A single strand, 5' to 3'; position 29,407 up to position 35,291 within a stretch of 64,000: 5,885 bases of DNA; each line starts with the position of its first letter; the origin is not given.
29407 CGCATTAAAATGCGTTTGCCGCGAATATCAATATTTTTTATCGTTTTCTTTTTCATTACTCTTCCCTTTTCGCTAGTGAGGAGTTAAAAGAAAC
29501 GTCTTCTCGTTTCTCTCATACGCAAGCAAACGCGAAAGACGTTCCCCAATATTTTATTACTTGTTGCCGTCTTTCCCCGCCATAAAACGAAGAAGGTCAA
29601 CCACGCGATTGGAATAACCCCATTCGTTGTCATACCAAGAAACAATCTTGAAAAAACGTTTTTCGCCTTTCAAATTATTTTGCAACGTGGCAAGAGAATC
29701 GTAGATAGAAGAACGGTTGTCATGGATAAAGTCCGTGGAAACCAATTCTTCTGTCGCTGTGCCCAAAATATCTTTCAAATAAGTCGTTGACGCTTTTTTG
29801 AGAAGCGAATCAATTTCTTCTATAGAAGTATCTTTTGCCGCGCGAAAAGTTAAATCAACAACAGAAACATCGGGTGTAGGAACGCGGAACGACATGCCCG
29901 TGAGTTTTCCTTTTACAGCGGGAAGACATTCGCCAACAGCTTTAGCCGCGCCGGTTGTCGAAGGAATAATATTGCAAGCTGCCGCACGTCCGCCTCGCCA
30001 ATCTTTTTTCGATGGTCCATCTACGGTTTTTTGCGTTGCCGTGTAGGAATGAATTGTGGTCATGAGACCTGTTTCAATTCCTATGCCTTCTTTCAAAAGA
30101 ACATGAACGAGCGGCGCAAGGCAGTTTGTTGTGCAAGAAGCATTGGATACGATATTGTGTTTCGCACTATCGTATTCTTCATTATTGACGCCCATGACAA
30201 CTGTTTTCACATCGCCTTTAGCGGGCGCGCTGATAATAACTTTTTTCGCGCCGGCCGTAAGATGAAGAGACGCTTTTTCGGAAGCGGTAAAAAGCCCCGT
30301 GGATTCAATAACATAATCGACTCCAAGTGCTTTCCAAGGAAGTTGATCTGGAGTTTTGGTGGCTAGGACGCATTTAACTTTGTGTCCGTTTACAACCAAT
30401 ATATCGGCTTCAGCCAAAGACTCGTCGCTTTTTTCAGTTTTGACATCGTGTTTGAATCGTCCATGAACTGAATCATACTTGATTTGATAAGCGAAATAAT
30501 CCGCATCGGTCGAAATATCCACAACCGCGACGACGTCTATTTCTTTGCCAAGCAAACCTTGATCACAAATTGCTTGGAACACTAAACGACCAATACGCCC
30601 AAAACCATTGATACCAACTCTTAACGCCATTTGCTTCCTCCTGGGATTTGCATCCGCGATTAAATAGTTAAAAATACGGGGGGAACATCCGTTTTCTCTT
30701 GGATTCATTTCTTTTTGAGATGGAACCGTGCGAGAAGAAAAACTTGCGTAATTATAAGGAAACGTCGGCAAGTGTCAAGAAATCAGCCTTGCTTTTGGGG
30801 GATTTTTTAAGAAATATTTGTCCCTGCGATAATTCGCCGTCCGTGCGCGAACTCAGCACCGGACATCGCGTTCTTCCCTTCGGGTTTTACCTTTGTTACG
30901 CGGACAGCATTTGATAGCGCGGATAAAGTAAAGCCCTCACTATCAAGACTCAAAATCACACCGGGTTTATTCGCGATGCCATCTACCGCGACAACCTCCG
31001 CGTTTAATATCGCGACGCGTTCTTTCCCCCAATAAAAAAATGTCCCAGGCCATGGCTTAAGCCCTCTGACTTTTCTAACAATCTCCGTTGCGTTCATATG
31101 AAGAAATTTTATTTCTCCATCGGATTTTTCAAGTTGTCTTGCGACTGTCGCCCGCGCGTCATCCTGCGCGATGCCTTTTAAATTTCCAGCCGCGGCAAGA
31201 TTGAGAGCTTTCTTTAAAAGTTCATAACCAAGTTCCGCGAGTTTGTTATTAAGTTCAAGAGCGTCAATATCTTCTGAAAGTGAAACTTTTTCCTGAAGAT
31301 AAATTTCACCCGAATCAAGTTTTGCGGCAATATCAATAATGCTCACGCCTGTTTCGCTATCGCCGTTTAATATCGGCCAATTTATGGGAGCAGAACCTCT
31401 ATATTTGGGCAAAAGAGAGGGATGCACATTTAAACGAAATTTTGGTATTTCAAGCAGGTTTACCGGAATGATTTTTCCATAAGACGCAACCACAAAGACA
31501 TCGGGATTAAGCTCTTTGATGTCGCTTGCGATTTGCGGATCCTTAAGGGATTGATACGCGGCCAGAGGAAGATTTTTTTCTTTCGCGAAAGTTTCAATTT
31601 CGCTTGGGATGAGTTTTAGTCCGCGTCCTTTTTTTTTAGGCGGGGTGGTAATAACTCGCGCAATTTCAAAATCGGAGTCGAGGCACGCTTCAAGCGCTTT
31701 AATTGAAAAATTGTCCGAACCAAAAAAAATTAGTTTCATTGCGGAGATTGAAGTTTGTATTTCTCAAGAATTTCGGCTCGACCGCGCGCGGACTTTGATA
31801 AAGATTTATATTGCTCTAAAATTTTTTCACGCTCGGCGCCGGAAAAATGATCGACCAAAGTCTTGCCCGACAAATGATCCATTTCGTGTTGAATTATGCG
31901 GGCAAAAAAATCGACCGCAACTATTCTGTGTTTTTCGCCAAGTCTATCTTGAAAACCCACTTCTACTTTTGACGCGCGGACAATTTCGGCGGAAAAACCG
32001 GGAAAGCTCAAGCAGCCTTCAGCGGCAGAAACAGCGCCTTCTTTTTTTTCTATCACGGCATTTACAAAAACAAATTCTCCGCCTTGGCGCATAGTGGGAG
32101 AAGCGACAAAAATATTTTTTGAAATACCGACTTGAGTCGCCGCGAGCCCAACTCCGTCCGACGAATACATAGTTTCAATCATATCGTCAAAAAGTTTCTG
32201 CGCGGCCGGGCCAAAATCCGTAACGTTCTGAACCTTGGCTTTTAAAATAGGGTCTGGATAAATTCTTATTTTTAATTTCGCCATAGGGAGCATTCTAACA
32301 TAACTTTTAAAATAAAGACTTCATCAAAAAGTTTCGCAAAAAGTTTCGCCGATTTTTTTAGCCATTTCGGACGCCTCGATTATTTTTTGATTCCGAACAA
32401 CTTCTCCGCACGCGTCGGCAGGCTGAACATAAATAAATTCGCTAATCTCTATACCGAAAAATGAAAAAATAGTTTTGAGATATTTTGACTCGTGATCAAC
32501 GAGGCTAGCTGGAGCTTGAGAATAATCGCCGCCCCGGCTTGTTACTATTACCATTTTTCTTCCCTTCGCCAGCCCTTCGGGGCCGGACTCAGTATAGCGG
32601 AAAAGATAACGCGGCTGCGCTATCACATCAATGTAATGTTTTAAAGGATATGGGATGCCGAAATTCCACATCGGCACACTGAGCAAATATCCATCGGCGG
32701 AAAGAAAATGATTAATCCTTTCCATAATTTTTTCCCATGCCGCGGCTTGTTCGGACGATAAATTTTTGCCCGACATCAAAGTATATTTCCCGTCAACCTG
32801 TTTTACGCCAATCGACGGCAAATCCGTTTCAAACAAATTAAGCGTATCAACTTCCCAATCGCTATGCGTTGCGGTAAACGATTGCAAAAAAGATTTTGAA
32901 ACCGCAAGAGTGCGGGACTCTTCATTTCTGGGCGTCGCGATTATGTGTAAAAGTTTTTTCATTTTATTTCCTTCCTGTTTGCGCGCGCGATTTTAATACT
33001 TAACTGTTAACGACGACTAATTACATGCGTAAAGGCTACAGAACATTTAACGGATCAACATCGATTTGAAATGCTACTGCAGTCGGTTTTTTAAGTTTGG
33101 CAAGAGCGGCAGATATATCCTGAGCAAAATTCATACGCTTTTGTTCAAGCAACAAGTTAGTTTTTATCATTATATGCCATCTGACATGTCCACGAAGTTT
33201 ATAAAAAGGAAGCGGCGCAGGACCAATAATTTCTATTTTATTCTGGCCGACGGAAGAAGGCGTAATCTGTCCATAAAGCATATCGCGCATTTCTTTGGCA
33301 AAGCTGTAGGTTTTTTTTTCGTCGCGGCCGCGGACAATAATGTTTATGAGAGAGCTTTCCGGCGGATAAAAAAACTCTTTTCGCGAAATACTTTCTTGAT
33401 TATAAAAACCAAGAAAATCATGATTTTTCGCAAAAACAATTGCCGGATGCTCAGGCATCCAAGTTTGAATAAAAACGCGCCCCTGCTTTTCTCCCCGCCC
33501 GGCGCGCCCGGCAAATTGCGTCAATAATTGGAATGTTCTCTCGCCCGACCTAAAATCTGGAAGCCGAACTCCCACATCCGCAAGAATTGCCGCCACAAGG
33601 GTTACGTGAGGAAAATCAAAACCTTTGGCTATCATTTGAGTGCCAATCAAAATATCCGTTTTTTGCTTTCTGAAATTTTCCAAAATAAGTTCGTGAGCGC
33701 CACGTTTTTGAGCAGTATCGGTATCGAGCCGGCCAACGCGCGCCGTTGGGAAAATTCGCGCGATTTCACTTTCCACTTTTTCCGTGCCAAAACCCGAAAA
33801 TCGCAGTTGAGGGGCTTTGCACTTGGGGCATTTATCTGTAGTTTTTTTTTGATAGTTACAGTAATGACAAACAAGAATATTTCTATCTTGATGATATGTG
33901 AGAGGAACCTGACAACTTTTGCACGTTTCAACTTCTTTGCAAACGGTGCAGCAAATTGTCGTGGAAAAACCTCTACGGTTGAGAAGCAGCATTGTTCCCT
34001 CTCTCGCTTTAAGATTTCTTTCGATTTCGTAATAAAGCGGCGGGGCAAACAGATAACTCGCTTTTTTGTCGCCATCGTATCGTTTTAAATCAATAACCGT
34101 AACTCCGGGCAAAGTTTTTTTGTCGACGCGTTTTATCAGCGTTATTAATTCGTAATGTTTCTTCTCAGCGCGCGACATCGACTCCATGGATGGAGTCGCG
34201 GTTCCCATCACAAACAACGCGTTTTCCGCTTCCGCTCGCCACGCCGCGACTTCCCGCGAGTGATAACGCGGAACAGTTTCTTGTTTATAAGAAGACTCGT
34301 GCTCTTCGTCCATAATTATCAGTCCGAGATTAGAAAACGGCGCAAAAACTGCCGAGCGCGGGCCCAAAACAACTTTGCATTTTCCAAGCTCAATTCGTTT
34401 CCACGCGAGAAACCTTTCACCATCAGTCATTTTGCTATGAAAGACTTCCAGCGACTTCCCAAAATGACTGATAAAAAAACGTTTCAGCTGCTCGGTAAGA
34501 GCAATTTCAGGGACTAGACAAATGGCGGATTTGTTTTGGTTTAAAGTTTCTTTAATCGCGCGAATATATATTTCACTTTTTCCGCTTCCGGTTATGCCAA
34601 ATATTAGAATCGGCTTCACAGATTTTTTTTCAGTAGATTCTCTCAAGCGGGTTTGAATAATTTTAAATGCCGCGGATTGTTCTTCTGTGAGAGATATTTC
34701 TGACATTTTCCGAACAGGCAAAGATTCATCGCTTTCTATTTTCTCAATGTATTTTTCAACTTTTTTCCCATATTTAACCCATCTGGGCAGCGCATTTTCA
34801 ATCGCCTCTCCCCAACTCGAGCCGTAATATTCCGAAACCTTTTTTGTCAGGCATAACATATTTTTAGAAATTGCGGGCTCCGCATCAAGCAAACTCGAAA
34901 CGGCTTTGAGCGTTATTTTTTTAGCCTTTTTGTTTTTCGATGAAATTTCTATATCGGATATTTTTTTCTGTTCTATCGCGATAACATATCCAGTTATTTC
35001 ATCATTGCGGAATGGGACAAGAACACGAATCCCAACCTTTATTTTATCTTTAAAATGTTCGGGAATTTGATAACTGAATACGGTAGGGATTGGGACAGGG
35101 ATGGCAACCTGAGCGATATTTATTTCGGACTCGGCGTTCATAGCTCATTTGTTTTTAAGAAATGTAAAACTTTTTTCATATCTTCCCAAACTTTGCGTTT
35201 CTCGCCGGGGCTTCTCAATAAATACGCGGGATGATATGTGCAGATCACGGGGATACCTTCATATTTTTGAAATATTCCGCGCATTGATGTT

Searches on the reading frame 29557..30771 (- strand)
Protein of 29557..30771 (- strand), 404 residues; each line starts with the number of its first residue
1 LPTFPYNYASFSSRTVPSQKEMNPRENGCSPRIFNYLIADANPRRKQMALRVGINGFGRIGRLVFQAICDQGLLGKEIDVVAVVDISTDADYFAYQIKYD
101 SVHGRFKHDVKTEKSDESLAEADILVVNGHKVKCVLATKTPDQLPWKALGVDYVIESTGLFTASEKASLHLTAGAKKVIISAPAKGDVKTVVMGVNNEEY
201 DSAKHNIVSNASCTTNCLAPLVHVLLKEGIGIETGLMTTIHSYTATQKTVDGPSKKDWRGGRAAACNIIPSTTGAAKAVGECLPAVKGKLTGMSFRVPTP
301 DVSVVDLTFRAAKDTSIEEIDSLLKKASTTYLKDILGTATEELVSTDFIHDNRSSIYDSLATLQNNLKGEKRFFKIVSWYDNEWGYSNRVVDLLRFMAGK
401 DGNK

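Call 73: search_protein_families(library=pfam, proteins=[window:29557-30771:-], max_evalue=0.00001)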
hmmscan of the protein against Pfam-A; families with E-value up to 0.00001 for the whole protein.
window:29557-30771:- (404 aa): 2 families
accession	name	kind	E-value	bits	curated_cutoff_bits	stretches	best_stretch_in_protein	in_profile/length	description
PF02800.25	Gp_dh_C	-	2.5e-61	206.3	24.4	1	218-380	1-158/158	Glyceraldehyde 3-phosphate dehydrogenase, C-terminal domain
PF00044.30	Gp_dh_N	-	3.8e-32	111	31.7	1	51-163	2-100/101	Glyceraldehyde 3-phosphate dehydrogenase, NAD binding domain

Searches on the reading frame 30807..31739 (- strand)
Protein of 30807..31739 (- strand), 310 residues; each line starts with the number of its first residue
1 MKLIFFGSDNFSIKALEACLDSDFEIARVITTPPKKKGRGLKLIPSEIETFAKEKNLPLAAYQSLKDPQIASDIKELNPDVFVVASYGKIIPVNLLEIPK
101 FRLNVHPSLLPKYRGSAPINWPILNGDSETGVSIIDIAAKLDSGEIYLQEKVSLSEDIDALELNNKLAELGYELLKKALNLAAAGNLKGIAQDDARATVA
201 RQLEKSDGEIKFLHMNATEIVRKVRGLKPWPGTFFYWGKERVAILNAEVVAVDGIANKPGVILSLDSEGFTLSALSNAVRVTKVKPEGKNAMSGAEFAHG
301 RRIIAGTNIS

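Call 73: search_protein_families(library=pfam, proteins=[window:30807-31739:-], max_evalue=0.00001)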
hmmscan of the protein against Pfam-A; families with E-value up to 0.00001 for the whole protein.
window:30807-31739:- (310 aa): 2 families
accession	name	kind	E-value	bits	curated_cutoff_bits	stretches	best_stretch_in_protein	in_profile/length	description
PF00551.24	Formyl_trans_N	-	1.4e-36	126.4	26.1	1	1-178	1-180/181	Formyl transferase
PF02911.23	Formyl_trans_C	-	2.3e-22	79.5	21.1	1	203-301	2-99/100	Formyl transferase, C-terminal domain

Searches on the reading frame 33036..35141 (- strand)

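Call 73: search_protein_families(library=pfam, proteins=[window:33036-35141:-], max_evalue=0.00001)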
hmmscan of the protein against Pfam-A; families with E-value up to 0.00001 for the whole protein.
window:33036-35141:- (701 aa): 6 families
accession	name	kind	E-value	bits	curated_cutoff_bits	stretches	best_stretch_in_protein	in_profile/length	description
PF17764.6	PriA_3primeBD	-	1.7e-23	82.7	22.7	1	11-119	1-96/96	3'DNA-binding domain (3'BD)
PF18074.6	PriA_C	-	1.9e-15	57.9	26.9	1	596-697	3-95/95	Primosomal protein N C-terminal domain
PF00270.35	DEAD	-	2.3e-14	53.9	26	1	176-321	15-163/167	DEAD/DEAH box helicase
PF04851.21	ResIII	-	6.1e-14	52.7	22.5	1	149-318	2-163/164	Type III restriction enzyme, res subunit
PF00271.37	Helicase_C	-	3.6e-11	43.7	23.5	1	467-549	40-108/110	Helicase conserved C-terminal domain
PF18319.7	Zn_ribbon_PriA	-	1.3e-10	41.5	26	1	407-433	1-27/27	PriA DNA helicase Cys-rich region (CRR) domain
